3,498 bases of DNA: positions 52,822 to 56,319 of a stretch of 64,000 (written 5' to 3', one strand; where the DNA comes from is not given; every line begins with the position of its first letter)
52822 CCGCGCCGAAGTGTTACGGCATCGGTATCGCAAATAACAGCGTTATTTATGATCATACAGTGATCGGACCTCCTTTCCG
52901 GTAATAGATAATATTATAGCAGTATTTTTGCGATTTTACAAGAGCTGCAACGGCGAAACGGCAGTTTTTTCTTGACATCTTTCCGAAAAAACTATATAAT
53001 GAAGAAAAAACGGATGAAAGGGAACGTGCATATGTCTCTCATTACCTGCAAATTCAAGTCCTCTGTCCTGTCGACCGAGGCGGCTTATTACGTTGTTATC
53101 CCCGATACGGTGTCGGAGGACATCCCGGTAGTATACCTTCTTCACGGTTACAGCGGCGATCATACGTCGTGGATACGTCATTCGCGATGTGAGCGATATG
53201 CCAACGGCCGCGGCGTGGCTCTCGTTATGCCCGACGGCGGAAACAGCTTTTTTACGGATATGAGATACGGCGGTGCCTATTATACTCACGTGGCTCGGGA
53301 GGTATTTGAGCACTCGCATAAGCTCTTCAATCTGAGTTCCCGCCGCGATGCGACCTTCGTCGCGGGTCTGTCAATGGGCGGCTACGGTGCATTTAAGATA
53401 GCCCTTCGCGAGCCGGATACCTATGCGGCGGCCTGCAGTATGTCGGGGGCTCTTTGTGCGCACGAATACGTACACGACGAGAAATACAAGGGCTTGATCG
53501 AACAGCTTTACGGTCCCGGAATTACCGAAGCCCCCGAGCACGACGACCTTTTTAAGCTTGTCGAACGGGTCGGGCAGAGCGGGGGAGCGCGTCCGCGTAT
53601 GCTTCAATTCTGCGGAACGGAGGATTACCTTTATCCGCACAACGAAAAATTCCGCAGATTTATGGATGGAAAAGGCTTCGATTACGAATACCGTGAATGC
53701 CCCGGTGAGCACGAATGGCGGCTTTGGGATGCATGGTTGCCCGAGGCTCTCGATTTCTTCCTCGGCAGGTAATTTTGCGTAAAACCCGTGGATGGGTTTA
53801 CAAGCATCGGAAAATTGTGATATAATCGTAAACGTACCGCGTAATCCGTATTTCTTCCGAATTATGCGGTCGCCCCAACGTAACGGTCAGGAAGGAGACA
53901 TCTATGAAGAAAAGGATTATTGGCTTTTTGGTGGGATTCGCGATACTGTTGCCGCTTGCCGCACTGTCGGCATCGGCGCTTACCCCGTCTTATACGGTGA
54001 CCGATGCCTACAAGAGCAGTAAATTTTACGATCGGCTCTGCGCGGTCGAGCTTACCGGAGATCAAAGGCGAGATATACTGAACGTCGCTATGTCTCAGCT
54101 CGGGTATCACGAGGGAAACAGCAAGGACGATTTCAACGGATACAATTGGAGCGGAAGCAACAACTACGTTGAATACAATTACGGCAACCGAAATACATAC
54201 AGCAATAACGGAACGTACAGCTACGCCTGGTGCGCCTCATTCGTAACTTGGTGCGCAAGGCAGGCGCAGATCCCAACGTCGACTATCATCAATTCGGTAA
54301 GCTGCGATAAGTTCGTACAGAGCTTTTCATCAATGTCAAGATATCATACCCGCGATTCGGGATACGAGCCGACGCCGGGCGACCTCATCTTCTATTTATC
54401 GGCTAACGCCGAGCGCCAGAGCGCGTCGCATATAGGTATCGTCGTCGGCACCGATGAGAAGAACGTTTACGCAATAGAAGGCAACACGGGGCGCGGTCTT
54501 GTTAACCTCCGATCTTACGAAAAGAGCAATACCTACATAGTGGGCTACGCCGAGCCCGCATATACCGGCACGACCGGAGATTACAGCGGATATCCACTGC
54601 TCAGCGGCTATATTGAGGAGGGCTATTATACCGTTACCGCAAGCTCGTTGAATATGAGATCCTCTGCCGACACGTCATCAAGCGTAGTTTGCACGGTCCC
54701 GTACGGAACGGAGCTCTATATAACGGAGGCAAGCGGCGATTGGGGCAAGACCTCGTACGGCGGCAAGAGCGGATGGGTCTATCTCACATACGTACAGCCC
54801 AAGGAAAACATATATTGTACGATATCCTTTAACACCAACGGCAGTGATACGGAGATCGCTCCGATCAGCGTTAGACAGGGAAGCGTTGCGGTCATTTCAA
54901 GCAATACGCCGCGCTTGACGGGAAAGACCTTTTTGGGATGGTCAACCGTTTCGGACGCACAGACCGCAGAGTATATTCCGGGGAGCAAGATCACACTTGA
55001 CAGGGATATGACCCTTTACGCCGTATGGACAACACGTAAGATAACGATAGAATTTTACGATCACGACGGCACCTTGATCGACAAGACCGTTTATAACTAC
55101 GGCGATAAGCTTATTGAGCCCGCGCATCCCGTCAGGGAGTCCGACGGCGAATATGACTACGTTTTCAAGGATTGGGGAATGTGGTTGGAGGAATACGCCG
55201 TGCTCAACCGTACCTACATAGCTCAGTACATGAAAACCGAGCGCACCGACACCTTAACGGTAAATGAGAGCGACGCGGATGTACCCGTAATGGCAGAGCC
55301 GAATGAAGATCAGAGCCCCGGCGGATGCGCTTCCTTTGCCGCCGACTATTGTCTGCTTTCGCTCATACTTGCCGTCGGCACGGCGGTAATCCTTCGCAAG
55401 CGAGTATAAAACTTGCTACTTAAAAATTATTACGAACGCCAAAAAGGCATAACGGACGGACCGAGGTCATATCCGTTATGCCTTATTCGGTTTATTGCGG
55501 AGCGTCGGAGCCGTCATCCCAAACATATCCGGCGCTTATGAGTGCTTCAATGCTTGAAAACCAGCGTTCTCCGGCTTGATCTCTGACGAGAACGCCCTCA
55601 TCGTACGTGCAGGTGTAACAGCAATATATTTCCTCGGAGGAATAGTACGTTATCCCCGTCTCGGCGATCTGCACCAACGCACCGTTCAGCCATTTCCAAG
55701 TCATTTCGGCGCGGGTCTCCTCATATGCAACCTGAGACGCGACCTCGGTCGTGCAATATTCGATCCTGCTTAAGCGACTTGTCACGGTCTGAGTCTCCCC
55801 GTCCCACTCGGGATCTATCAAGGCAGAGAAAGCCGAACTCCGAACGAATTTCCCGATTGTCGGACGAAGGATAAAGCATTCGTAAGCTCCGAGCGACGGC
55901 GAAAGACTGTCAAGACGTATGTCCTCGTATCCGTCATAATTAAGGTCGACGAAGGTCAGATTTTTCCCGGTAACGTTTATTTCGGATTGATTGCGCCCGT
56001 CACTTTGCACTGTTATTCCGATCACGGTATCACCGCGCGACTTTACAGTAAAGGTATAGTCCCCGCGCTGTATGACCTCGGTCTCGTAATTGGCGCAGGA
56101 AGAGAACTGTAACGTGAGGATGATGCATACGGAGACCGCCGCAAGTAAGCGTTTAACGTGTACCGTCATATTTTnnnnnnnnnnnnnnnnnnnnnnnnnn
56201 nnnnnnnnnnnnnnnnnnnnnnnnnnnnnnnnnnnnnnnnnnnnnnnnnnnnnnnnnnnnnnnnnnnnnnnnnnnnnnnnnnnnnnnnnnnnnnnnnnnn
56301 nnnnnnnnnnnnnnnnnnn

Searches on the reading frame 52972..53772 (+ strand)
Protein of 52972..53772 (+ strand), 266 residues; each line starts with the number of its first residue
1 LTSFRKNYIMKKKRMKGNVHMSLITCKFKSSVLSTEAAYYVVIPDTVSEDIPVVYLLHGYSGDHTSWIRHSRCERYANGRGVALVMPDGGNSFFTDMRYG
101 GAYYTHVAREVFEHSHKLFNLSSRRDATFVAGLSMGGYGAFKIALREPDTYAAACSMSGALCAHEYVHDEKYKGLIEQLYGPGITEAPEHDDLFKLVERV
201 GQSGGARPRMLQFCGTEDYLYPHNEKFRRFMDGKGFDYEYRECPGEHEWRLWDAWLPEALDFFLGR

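Call 55: search_protein_families(library=pfam, proteins=[window:52972-53772:+], max_evalue=0.001)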
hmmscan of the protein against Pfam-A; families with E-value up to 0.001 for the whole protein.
window:52972-53772:+ (266 aa): 4 families
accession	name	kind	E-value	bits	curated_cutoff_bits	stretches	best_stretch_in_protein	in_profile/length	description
PF00756.26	Esterase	-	1.1e-16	61.8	22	1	31-261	2-249/251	Putative esterase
PF00326.27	Peptidase_S9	-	0.00011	22.3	22.6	1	126-241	64-180/213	Prolyl oligopeptidase family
PF12146.15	Hydrolase_4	-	0.00011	22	27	1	103-181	54-131/239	Serine aminopeptidase, S33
PF12697.13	Abhydrolase_6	-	0.00089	20.4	26.3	0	54-261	1-152/217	Alpha/beta hydrolase family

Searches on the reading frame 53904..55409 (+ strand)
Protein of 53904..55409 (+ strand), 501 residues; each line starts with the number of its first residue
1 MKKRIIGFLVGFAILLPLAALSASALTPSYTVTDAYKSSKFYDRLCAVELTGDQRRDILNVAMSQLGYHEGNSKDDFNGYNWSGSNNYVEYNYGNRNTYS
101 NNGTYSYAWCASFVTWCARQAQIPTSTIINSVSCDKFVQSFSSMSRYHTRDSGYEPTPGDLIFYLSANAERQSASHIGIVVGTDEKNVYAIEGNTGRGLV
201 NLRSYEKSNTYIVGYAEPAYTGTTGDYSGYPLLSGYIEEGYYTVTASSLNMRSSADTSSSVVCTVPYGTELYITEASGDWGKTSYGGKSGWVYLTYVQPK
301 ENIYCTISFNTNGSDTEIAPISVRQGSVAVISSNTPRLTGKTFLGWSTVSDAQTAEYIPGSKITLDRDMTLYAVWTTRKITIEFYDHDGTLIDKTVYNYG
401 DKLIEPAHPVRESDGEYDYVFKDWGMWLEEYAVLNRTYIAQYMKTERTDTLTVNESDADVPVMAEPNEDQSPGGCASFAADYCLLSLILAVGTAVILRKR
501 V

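Call 3: search_protein_families(library=ncbifam, proteins=[window:53904-55409:+], max_evalue=10)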
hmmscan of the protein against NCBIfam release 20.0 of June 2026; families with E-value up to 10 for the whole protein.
window:53904-55409:+ (501 aa): 7 families
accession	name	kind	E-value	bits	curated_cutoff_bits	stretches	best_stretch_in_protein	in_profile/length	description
TIGR02594.1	TIGR02594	subfamily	1.5e-07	31.8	70.55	1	89-215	25-130/132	TIGR02594 family protein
NF040678.1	EntFM_CwpFM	equivalog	2.4e-07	30.1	720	2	241-329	61-149/430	enterotoxin EntFM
NF040677.1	wall_bind_EntC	exception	0.0034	16.2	770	1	236-302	81-147/422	cell wall-binding protein EntC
NF040675.1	wall_bind_EntD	exception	0.0064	15.7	590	1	240-298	83-142/310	cell wall-binding protein EntD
TIGR04211.1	SH3_and_anchor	equivalog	0.0066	16.1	65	1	249-301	8-62/198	TIGR04211 family SH3 domain-containing protein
NF040670.1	wall_bind_EntA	exception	0.0092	15.5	560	1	239-298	82-142/291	cell wall-binding protein EntA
NF040676.1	wall_bind_EntB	exception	0.047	12.2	780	1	243-293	27-77/490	cell wall-binding protein EntB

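Call 4: search_protein_families(library=pfam, proteins=[window:53904-55409:+], max_evalue=1)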
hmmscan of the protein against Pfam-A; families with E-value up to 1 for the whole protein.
window:53904-55409:+ (501 aa): 7 families
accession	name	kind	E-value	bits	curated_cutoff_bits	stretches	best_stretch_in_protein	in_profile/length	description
PF09479.16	Flg_new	-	6.8e-16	58.6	27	2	306-374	2-65/65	Listeria-Bacteroides repeat domain (List_Bact_rpt)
PF08239.17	SH3_3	-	5.4e-12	46.2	27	1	247-297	1-53/54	Bacterial SH3 domain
PF05257.22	CHAP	-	3.4e-08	34.3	26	1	105-194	4-81/81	CHAP domain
PF06347.19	SH3_4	-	1.8e-05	24.9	24.1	1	248-293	4-50/56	Bacterial SH3 domain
PF13507.12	GATase_5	-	0.01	15.4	27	1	288-342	179-233/260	CobB/CobQ-like glutamine amidotransferase domain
PF10030.15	DUF2272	-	0.026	14.8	27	1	101-171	40-116/191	Uncharacterized protein conserved in bacteria (DUF2272)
PF00877.26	NLPC_P60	-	0.034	14.6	23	1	110-184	16-75/105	NlpC/P60 family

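Call 7: find_encoding_contigs(protein=window:53904-55409:+, flank=10000, max_places=6)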
Protein window:53904-55409:+ (501 aa): no gene with exactly this product is on record in the collection.

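Call 11: find_homologous_proteins(query=window:53904-55409:+, max_evalue=0.001)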
Query window:53904-55409:+ (501 aa): 512 proteins with E <= 0.001 among 8000 candidates; the best 120 are listed.
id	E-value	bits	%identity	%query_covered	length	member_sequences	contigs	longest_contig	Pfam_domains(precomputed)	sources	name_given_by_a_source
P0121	0.0e+0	1023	88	100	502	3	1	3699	PF05257.23,PF09479.17,PF08239.18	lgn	-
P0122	8.8e-215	732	66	100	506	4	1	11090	PF05257.23,PF09479.17,PF06347.20,PF08239.18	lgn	-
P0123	1.5e-211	722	63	100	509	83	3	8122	PF05257.23,PF06347.20,PF08239.18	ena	-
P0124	5.1e-208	710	68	90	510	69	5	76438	PF05257.23,PF09479.17,PF08239.18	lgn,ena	-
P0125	2.7e-157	543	51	99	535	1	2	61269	PF05257.23,PF09479.17,PF06347.20,PF08239.18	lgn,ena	-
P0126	1.8e-155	537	50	100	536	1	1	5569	PF05257.23,PF09479.17,PF06347.20,PF08239.18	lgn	-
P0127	3.0e-149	516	52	92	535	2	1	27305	PF05257.23,PF09479.17,PF06347.20,PF08239.18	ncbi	-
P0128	1.2e-148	514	49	100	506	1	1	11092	PF05257.23,PF09479.17,PF06347.20,PF08239.18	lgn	-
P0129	5.2e-148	512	52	95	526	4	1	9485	PF05257.23,PF09479.17,PF08239.18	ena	-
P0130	1.4e-146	507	49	100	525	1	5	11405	PF05257.23,PF09479.17,PF08239.18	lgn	-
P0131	1.4e-144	501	50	95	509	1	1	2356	PF05257.23,PF09479.17,PF08239.18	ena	-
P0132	1.3e-142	494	53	88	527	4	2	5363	PF05257.23,PF09479.17,PF06347.20,PF08239.18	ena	-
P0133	2.2e-142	494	51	95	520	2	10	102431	PF05257.23,PF09479.17,PF08239.18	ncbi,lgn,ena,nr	ncbi:MAG: InlB B-repeat-containing protein [Clostridia bacterium]|nr:InlB B-repeat-containing protei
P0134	5.7e-142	492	50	95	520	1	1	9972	PF05257.23,PF09479.17,PF08239.18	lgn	-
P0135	7.7e-142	492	50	95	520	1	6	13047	PF05257.23,PF09479.17,PF08239.18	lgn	-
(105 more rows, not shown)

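Call 44: find_related_loci(query=A3, collection=genome_contigs, flank=10000)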
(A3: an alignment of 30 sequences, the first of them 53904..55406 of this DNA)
Query A3 (501 aa) in genome_contigs; peptide patterns used: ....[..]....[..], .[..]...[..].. (x = any residue, [..] = any of these).
353 stretches matched a pattern; 242 encode a relative of the query (tblastn E <= 1e-3); the best 80 are kept; 80 distinct loci.
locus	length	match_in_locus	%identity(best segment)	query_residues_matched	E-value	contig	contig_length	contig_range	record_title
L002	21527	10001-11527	65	1-501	0e+0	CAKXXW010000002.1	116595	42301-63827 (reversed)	MAG: uncultured Eubacteriales bacterium isolate REFINED_METABAT215_TOP10_CONTIGS_1500_ASSEMBLY_K77_MERGED__Hadza_MoBio_h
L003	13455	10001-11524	63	1-501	0e+0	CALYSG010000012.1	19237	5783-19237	MAG: uncultured Clostridia bacterium isolate SRR7188232_bin.23_metaWRAP_v1.3_MAG genome assembly, contig: ERZ9280833.112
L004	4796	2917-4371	52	1-481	2e-150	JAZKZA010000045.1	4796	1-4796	MAG: Eubacteriales bacterium isolate T1900045092_TC20190086.MAGScoT_cleanbin_000042 SGB_4718_k141_2163807, whole genome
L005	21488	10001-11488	51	24-500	3e-140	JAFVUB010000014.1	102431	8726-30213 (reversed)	MAG: Clostridia bacterium isolate RGIG5395 Sheep_Colon-3__c847592, whole genome shotgun sequence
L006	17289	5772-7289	48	15-493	3e-139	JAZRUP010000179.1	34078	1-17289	MAG: Eubacteriales bacterium isolate T1900045336_YK20190025.MAGScoT_cleanbin_000059 SGB_6609_k141_123307, whole genome s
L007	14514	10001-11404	49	1-466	4e-139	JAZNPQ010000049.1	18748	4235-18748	MAG: Eubacteriales bacterium isolate T1900044833_TS20190299.MAGScoT_cleanbin_000036 SGB_2904_k141_2606474, whole genome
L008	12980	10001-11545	46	1-500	5e-136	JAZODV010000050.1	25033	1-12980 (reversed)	MAG: Eubacteriales bacterium isolate T1900044750_TS20190416.MAGScoT_cleanbin_000133 SGB_2197_k141_217616, whole genome s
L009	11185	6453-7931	39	3-500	1e-102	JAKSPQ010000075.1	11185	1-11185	MAG: Clostridia bacterium isolate Horse_feces207 MAG207_75, whole genome shotgun sequence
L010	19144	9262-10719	38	16-500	1e-101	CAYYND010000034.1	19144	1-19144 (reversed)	MAG TPA_asm: uncultured Lachnospiraceae bacterium isolate SRP350583_co1_358 genome assembly, contig: NODE_4954_length_19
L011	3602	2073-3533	38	15-500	7e-103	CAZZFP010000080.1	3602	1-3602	MAG TPA_asm: uncultured Lachnospiraceae bacterium isolate SRP225648_co1_139 genome assembly, contig: NODE_66025_length_3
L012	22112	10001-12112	43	5-463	2e-99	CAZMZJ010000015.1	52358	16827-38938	MAG TPA_asm: uncultured Lachnospiraceae bacterium isolate binchicken_co117_82 genome assembly, contig: NODE_1176_length_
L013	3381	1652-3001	41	4-455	9e-101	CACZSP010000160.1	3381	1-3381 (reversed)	MAG: uncultured Ruminococcus sp. isolate RUG12920 genome assembly, contig: RUG12920_asm_160, whole genome shotgun sequen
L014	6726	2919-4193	40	21-449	6e-97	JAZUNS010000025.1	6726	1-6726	MAG: Eubacteriales bacterium isolate T1900044883_TS20190349.MAGScoT_cleanbin_000001 SGB_3215_k141_1382463, whole genome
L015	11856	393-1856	38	4-500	6e-97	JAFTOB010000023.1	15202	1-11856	MAG: Clostridia bacterium isolate RGIG3994 Roe_deer_Cecum-4__c63935, whole genome shotgun sequence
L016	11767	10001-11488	36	1-501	8e-95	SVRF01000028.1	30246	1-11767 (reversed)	MAG: Oscillospiraceae bacterium isolate SIG636 NODE_7510_length_30246_cov_1.622995, whole genome shotgun sequence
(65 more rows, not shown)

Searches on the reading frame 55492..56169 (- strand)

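Call 55: search_protein_families(library=pfam, proteins=[window:55492-56169:-], max_evalue=0.001)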
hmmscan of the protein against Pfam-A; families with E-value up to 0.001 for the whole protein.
window:55492-56169:- (225 aa): 0 families

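Call 64: search_protein_families(library=ncbifam, proteins=[window:55492-56169:-], max_evalue=0.01)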
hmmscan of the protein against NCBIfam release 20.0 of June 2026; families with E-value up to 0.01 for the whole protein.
window:55492-56169:- (225 aa): 1 family
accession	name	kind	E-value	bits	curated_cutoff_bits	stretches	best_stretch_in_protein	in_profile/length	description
NF047539.1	XAC2610_fam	domain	1.1e-11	45.1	35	1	71-139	1-70/89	XAC2610-related protein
